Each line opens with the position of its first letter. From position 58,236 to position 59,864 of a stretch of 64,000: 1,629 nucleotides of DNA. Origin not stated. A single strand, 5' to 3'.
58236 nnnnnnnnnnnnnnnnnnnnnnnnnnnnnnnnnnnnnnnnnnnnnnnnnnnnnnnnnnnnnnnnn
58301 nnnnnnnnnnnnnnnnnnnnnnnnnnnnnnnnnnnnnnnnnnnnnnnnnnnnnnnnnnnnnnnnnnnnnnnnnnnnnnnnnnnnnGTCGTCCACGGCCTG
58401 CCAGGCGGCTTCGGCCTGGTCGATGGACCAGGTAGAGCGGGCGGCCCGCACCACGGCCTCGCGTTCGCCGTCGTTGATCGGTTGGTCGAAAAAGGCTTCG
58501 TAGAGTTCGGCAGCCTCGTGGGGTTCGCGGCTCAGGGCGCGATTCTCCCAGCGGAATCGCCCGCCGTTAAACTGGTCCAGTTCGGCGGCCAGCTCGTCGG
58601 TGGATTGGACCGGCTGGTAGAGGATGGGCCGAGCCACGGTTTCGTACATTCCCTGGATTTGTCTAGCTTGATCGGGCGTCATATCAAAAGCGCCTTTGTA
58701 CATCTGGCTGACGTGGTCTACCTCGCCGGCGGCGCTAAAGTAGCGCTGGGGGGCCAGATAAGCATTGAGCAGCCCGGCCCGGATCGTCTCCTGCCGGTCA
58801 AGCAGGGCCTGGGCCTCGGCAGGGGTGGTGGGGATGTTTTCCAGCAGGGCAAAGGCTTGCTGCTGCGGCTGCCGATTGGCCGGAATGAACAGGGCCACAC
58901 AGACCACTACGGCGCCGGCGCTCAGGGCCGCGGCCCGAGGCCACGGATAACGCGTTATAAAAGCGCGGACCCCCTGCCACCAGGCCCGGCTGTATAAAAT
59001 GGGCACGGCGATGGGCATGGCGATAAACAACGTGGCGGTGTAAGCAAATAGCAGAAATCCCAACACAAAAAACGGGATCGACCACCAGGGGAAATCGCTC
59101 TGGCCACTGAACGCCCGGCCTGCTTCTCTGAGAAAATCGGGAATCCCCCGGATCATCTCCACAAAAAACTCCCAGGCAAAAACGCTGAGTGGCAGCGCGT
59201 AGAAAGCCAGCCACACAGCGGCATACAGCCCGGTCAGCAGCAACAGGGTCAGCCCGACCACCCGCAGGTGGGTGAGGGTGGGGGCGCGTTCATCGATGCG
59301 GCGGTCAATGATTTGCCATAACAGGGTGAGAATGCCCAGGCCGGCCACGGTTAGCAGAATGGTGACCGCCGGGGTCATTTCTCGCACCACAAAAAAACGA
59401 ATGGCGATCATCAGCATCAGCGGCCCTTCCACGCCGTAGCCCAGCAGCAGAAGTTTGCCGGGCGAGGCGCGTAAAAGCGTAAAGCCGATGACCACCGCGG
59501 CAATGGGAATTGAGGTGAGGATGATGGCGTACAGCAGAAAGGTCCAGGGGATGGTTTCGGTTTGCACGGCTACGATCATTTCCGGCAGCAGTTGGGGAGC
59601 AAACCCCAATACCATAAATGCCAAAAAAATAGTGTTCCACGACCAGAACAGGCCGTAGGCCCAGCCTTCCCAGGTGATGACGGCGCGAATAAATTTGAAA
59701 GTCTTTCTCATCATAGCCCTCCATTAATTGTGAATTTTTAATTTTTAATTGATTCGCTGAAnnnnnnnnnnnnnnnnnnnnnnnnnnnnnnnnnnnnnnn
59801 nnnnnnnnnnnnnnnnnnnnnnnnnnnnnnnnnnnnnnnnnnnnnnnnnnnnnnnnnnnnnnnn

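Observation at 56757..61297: Dedicated exosortase-EpsI fusion paired with a single polytopic VIT-vWA PEP-CTERM substrate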

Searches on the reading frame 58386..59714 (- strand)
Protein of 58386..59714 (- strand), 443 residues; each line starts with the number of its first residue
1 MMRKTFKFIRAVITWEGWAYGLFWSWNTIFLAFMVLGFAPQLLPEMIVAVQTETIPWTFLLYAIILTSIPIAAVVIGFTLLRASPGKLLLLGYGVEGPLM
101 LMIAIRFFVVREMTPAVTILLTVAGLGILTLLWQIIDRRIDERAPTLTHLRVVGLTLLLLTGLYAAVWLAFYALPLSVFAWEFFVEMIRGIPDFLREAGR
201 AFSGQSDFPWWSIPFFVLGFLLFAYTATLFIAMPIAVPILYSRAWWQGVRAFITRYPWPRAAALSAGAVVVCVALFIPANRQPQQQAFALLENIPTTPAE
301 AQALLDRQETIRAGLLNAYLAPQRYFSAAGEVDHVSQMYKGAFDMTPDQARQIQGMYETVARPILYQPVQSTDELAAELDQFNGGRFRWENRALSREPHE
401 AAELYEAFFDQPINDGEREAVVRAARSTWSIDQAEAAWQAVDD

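Call 50: search_protein_families(library=pfam, proteins=[window:58386-59714:-], max_evalue=0.01)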
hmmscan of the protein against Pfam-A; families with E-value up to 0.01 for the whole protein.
seq(443 aa): 0 families
